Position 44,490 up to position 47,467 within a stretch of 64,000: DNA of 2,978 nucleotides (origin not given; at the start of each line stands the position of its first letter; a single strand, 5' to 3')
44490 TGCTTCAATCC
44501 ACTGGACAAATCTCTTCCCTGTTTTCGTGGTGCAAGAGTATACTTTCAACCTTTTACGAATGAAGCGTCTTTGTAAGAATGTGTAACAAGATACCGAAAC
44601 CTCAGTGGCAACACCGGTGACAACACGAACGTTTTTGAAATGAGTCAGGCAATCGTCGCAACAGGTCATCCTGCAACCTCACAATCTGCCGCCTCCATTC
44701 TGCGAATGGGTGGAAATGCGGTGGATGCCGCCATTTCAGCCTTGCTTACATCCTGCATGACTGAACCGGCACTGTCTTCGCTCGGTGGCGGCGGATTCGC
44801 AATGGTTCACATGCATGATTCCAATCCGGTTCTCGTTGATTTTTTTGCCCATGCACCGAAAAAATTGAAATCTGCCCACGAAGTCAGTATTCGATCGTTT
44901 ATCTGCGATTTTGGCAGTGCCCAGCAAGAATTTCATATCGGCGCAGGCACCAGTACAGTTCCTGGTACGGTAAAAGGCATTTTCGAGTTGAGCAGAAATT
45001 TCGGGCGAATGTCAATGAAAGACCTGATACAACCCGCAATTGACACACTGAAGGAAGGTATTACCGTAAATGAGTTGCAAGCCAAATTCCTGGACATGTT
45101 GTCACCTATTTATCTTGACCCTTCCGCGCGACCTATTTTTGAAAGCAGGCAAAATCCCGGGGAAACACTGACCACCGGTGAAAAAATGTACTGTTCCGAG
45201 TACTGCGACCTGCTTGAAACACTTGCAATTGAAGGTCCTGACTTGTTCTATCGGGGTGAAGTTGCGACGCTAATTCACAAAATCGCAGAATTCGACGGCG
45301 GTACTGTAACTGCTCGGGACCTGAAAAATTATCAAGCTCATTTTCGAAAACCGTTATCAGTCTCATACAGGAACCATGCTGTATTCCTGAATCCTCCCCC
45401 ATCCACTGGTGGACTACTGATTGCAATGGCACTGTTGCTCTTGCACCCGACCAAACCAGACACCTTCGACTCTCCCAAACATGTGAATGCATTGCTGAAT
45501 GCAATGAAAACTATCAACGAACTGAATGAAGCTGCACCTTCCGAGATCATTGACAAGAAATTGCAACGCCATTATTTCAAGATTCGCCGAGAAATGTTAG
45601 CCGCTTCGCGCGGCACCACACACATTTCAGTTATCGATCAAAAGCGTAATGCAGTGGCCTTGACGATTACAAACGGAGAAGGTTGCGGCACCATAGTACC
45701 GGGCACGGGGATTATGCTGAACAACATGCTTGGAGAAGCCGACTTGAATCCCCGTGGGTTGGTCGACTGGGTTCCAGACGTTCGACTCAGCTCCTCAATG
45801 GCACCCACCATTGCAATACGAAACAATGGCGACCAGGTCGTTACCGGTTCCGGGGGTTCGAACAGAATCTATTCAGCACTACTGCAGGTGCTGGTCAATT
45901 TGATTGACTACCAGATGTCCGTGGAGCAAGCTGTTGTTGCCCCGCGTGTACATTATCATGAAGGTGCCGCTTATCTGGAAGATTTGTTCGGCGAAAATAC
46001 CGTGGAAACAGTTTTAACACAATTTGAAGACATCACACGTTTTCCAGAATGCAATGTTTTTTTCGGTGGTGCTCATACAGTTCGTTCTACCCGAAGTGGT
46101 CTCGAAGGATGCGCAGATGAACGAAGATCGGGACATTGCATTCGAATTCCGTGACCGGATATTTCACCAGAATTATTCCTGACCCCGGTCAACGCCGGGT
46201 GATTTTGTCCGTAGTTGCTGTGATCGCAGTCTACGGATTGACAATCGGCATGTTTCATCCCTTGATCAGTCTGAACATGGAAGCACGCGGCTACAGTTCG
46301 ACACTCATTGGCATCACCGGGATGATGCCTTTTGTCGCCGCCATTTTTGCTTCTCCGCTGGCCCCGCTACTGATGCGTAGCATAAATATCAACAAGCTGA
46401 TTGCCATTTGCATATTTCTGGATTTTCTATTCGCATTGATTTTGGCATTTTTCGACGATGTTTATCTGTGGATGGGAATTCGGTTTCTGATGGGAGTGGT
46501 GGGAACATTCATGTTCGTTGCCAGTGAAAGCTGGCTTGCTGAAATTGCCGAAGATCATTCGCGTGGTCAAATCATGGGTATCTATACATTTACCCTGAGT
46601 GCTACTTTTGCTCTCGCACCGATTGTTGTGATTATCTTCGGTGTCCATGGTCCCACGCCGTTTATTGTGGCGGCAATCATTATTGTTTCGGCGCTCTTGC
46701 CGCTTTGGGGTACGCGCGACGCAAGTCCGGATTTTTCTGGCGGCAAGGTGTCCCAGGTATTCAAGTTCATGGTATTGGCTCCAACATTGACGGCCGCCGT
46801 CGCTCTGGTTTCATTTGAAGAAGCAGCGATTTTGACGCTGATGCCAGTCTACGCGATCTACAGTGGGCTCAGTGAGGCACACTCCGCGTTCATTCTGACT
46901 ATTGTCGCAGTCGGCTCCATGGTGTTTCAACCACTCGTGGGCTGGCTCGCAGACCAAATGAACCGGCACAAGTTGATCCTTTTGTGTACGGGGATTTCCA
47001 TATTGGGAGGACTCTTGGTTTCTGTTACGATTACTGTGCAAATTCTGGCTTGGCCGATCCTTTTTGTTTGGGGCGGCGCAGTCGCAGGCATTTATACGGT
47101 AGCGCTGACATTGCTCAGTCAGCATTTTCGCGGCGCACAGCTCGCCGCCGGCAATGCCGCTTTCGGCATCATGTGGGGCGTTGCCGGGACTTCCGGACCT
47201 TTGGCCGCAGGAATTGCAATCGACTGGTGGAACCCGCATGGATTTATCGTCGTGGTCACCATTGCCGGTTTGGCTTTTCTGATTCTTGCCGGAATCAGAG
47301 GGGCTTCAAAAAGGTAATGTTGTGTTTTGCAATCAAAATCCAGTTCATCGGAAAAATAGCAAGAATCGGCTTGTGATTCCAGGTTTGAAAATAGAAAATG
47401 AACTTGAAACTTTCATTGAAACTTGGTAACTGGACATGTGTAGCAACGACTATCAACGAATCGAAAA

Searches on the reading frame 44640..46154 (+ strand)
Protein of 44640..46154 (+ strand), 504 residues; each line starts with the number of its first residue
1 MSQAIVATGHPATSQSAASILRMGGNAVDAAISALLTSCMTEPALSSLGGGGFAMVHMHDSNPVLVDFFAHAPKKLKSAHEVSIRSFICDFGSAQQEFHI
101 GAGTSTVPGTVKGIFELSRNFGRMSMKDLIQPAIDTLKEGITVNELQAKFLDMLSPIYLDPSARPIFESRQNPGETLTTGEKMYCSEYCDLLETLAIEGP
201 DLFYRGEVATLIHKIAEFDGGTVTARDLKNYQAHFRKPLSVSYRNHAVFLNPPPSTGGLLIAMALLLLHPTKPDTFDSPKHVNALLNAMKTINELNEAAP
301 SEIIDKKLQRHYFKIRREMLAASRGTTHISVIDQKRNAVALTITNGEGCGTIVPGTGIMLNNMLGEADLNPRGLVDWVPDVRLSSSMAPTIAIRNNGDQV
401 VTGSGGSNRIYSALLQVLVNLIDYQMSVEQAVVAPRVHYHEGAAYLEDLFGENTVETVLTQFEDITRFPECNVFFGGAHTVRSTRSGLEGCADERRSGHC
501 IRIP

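Call 9: search_protein_families(library=pfam, proteins=[window:44640-46154:+], max_evalue=0.01)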
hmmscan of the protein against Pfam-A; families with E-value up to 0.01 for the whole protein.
window:44640-46154:+ (504 aa): 1 family
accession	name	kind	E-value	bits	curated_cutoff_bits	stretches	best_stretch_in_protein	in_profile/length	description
PF01019.26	G_glu_transpept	-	1.5e-98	331.3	27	2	19-292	2-268/512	Gamma-glutamyltranspeptidase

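Call 11: find_encoding_contigs(protein=window:44640-46154:+, flank=10000, max_places=10)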
Protein window:44640-46154:+ (504 aa): no gene with exactly this product is on record in the collection.

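Call 13: find_related_loci(query=window:44640-46154:+, collection=genome_contigs, flank=10000)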
Query window:44640-46154:+ (504 aa) in genome_contigs; peptide patterns used: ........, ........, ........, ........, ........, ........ (x = any residue, [..] = any of these).
599 stretches matched a pattern (row limit reached: there are more); 578 encode a relative of the query (tblastn E <= 1e-3); the best 80 are kept; 80 distinct loci.
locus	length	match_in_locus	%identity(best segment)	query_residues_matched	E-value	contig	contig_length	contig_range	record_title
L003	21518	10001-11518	53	1-503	3e-173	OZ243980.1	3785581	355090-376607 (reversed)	MAG: Arenicellales bacterium isolate 2bc81a4a-70f0-4651-b542-e07c7ba8b5a8 genome assembly, chromosome: 1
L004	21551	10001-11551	46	6-503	8e-146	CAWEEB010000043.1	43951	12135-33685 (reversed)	MAG: uncultured Gammaproteobacteria bacterium isolate MFD03551.bin.2.100 genome assembly, contig: contig_30616, whole ge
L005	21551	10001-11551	45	6-503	1e-140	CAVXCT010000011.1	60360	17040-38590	MAG: uncultured Gammaproteobacteria bacterium isolate MFD03551.bin.1.110 genome assembly, contig: contig_13538, whole ge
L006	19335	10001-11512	44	6-500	2e-139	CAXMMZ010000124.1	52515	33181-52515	MAG: Arenicellales bacterium isolate 07C-BC-St02_bin.14.orig genome assembly, contig: k141_653991, whole genome shotgun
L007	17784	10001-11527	45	3-498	1e-137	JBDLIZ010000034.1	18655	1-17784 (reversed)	MAG: Pseudomonadota bacterium isolate MAG064 MAG064_34, whole genome shotgun sequence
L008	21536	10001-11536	45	2-501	5e-136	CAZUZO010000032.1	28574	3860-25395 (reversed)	MAG TPA_asm: uncultured Thiotrichales bacterium isolate SRP072547_co1_415 genome assembly, contig: NODE_2122_length_2857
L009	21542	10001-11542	45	2-503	2e-135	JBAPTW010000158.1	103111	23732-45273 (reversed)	MAG: Gammaproteobacteria bacterium isolate MFD01233_ilm_asm_bin41 k127_159639, whole genome shotgun sequence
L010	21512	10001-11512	44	6-500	2e-133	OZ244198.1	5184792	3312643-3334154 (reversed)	MAG: Arenicellales bacterium isolate acf98f22-c3a9-4478-9d88-117e57475e35 genome assembly, chromosome: 1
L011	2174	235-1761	44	3-498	2e-142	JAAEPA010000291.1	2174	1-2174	MAG: Gammaproteobacteria bacterium isolate Cca_21 CcaG_CONTIG1146107, whole genome shotgun sequence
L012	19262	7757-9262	45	1-498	2e-132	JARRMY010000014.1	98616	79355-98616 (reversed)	MAG: Gammaproteobacteria bacterium isolate Spart_110_MAG scaffold_136, whole genome shotgun sequence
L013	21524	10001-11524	44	6-498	1e-131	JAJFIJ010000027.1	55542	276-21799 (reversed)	MAG: Rhodospirillales bacterium isolate OFTM364 OFTM364_26, whole genome shotgun sequence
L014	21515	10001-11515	45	6-500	2e-131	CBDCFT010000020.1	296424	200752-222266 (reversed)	MAG: Arenicellales bacterium isolate fa2340bb-7512-474c-9a1b-ad7969f9bc17 genome assembly, contig: contig_20, whole geno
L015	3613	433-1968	43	2-504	3e-135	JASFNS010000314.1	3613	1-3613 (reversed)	MAG: Thiogranum sp. isolate D0819M02metaG_Bin_1_Cleaned_1 D0819M02metaG_FD_scaffold_17340_c1, whole genome shotgun seque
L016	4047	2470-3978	42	3-498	3e-133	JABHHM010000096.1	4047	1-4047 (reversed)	MAG: Methylococcales bacterium isolate SI037_bin4 k141_2448535, whole genome shotgun sequence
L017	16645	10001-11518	45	3-498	2e-130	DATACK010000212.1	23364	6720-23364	MAG TPA_asm: Gammaproteobacteria bacterium isolate SMAG_U6722 k141_199245, whole genome shotgun sequence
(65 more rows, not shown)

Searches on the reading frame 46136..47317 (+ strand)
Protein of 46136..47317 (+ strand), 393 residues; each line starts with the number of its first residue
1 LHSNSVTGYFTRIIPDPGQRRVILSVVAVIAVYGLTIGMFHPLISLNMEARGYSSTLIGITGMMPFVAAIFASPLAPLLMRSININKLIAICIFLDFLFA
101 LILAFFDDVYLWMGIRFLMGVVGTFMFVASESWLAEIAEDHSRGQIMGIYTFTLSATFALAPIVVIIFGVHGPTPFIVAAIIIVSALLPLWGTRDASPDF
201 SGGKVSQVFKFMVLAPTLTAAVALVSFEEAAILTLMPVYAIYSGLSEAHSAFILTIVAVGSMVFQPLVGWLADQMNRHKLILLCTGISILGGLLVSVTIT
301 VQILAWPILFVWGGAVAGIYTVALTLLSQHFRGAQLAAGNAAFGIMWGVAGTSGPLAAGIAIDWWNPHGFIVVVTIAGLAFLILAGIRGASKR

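Call 9: search_protein_families(library=pfam, proteins=[window:46136-47317:+], max_evalue=0.01)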
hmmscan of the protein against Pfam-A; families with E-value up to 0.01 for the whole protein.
window:46136-47317:+ (393 aa): 3 families
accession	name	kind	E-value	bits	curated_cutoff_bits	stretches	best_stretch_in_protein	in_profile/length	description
PF07690.21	MFS_1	-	1.8e-36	126.2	33.4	2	29-313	4-305/347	Major Facilitator Superfamily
PF12832.13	MFS_1_like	-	3e-10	40.1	25.2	1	22-152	213-344/373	MFS_1 like family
PF00083.30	Sugar_tr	-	9.9e-07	28.4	22.3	1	28-170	17-163/452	Sugar (and other) transporter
